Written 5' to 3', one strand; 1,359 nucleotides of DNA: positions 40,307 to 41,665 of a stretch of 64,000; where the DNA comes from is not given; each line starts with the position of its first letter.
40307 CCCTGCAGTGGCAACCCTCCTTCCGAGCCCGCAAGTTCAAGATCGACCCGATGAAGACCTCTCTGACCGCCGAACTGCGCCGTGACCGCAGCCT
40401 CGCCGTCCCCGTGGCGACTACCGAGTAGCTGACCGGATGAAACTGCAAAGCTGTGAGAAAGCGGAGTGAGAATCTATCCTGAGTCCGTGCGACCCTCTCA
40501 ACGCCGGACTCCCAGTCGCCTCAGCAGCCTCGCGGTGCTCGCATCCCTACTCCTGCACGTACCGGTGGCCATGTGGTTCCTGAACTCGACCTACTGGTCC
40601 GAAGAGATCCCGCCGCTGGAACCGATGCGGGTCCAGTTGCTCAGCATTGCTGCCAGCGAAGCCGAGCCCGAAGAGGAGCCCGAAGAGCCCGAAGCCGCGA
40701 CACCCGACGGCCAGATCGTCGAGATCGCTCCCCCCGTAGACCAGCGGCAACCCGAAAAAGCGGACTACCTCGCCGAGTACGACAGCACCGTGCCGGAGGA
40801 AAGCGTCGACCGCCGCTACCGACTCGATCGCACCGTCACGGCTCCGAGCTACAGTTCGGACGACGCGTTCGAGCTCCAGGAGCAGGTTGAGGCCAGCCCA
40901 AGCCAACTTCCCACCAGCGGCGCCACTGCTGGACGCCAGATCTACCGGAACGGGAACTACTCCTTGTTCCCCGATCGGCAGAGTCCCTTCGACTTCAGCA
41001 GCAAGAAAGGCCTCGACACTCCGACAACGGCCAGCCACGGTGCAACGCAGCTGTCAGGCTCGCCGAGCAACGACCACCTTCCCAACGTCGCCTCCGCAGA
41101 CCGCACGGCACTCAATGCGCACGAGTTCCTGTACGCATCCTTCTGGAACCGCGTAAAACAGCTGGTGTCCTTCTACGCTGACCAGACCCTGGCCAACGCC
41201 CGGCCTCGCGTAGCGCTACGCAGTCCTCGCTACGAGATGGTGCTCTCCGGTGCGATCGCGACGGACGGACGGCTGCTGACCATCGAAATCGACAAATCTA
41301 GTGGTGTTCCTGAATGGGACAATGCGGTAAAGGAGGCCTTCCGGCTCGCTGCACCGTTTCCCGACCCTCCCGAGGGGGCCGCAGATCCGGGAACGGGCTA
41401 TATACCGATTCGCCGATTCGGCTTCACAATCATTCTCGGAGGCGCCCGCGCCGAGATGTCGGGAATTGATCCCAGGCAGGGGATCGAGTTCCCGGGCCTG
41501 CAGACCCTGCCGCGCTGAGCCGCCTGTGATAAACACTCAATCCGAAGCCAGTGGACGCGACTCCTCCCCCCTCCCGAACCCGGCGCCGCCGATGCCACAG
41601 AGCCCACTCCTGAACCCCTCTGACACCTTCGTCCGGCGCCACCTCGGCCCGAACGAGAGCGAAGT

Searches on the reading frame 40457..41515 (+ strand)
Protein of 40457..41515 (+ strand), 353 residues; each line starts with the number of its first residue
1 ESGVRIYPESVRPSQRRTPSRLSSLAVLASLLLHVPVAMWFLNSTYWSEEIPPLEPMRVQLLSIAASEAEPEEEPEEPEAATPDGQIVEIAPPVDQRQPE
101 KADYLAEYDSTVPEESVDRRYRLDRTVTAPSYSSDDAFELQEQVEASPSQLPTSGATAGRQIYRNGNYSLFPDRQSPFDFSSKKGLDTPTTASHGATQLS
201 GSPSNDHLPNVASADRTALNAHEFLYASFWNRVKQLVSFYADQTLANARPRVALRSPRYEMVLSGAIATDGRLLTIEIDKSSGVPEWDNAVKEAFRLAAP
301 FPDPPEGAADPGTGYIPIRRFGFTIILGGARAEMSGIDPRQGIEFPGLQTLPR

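Call 90: search_protein_families(library=pfam, proteins=[window:40457-41515:+], max_evalue=0.001)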
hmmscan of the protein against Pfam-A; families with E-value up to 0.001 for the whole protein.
window:40457-41515:+ (353 aa): 2 families
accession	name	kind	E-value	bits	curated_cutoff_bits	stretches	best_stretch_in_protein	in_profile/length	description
PF13103.11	TonB_2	-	1.8e-09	38.1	22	1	260-311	27-78/85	TonB C terminal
PF03544.19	TonB_C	-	0.00056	20.8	24.6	0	262-319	19-76/79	Gram-negative bacterial TonB protein C-terminal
